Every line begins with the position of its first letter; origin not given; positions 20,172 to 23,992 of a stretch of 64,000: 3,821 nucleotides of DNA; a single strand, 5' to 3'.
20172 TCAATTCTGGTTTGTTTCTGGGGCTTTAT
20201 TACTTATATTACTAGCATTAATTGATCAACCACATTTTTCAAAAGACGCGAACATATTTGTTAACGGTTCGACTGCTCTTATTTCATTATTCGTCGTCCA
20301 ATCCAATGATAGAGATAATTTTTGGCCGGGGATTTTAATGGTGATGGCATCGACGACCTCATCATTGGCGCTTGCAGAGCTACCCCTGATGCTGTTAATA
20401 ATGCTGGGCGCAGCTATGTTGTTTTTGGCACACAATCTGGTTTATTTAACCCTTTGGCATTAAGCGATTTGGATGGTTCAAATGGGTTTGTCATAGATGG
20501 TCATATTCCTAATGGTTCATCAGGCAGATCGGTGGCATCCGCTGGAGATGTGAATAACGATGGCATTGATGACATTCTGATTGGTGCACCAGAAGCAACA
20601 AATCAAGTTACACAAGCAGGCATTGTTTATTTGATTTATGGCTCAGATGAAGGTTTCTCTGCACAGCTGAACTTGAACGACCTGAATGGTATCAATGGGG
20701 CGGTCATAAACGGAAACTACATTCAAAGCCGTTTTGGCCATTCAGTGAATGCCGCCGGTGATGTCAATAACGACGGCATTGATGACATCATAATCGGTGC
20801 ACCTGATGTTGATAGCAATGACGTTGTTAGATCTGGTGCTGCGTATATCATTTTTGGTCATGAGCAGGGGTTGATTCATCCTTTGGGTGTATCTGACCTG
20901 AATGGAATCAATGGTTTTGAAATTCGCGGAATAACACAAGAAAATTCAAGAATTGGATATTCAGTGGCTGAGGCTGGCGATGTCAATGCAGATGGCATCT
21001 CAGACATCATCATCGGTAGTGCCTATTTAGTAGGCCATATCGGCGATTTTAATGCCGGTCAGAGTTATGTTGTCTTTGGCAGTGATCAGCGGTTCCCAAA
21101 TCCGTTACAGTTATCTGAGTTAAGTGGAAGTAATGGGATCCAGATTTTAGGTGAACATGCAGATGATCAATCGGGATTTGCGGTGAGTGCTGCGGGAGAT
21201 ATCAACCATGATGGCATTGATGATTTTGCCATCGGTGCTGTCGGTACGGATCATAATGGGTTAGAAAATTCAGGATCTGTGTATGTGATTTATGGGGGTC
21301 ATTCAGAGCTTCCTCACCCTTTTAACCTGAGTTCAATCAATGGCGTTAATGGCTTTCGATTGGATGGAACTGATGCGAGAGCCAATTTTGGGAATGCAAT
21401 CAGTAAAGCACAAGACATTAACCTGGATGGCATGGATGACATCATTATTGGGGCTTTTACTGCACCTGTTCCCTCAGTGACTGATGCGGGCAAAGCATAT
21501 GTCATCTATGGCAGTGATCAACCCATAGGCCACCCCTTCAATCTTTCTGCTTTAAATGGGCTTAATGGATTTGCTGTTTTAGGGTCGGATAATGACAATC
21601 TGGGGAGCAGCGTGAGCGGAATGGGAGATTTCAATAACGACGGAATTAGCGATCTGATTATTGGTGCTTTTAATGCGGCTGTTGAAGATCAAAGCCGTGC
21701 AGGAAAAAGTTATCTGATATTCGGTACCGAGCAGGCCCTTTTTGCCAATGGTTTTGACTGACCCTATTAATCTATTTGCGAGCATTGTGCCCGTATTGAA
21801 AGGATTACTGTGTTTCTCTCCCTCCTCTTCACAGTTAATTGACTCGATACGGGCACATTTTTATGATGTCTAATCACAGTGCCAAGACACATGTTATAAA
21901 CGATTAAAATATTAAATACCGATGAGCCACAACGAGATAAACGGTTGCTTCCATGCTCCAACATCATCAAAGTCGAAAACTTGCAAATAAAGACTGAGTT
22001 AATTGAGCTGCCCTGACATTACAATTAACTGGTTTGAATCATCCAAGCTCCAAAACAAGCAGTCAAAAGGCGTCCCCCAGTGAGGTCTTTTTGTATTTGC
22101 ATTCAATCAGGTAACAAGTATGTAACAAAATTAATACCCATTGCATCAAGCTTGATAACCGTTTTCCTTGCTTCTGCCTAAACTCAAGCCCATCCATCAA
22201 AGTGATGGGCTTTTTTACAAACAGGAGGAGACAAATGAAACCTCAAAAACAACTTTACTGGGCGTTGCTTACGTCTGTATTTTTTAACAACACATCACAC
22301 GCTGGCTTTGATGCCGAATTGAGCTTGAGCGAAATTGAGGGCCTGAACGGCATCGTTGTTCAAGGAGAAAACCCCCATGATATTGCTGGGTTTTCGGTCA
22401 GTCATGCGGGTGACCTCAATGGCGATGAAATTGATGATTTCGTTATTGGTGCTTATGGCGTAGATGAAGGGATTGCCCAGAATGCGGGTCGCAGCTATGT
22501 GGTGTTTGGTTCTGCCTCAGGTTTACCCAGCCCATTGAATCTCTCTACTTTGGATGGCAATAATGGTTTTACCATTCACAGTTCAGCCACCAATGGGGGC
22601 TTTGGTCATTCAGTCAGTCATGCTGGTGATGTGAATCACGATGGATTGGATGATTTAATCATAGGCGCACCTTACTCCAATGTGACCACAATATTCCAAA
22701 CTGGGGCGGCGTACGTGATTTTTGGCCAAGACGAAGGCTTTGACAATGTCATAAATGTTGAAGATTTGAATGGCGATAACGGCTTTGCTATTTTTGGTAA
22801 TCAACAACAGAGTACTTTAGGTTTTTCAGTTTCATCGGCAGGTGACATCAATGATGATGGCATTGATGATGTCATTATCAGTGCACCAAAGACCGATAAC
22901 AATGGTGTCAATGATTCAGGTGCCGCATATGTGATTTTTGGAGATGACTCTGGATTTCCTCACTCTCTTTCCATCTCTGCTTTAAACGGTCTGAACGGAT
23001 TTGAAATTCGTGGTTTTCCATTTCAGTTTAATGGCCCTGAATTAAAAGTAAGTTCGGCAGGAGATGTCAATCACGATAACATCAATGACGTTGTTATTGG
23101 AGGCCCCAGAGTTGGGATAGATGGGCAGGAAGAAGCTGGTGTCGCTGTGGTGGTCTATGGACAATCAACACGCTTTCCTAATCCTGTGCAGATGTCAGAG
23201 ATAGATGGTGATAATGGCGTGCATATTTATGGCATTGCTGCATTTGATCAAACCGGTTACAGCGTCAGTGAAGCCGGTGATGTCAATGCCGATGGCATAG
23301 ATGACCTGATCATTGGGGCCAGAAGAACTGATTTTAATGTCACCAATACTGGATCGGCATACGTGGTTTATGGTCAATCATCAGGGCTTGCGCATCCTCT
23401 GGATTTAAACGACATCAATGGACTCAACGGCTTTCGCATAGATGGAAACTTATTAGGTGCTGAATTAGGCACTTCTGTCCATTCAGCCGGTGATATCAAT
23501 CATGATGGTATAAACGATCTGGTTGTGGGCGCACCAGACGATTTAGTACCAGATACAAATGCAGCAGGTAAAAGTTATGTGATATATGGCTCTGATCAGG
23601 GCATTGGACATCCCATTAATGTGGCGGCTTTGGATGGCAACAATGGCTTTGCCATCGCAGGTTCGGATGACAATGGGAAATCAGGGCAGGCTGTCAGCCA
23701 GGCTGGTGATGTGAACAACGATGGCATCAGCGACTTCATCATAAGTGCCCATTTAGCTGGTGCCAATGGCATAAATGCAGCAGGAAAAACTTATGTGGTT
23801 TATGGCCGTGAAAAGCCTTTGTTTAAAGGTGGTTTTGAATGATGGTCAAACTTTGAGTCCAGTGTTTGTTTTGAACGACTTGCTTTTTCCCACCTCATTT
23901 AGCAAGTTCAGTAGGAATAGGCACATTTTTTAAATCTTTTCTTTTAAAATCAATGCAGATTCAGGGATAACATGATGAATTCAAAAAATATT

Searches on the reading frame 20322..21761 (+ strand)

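Call 7: search_protein_families(library=pfam, proteins=[window:20322-21761:+], max_evalue=0.01)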
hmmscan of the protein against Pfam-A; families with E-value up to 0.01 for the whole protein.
window:20322-21761:+ (479 aa): 3 families
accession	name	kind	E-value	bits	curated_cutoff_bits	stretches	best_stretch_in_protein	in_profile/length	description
PF01839.29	FG-GAP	-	1.3e-43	146.7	22.1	7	68-104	2-36/37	FG-GAP repeat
PF13517.12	FG-GAP_3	-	3.1e-10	40.9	26.9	1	4-87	1-61/61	FG-GAP-like repeat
PF14312.12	FG-GAP_2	-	0.0088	16.6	23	0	280-322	14-48/49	FG-GAP repeat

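Call 8: search_protein_families(library=ncbifam, proteins=[window:20322-21761:+], max_evalue=0.01)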
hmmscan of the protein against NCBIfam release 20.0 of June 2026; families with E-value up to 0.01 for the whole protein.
window:20322-21761:+ (479 aa): 1 family
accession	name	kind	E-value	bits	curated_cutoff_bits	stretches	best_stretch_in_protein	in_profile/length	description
NF047539.1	XAC2610_fam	domain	5.1e-12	46.1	35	0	74-120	3-48/89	XAC2610-related protein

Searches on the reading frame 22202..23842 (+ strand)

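Call 7: search_protein_families(library=pfam, proteins=[window:22202-23842:+], max_evalue=0.01)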
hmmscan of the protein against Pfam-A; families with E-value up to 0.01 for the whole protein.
window:22202-23842:+ (546 aa): 3 families
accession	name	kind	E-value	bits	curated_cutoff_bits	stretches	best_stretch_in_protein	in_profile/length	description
PF01839.29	FG-GAP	-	6.7e-40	134.8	22.1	6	134-173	1-37/37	FG-GAP repeat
PF14312.12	FG-GAP_2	-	7.1e-07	29.8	23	0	207-244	19-48/49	FG-GAP repeat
PF13517.12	FG-GAP_3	-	4.8e-05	24.3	26.9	0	71-153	1-60/61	FG-GAP-like repeat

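Call 8: search_protein_families(library=ncbifam, proteins=[window:22202-23842:+], max_evalue=0.01)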
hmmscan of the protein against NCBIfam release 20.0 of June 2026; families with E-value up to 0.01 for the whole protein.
window:22202-23842:+ (546 aa): 2 families
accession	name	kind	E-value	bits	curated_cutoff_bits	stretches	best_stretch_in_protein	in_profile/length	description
NF047539.1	XAC2610_fam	domain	4.2e-06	27.2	35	0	501-524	3-26/89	XAC2610-related protein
NF040734.1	CC-COOH_SaoC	equivalog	0.0035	17.1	80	0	212-227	51-66/148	Cys-Cys-COOH (seleno)protein SaoC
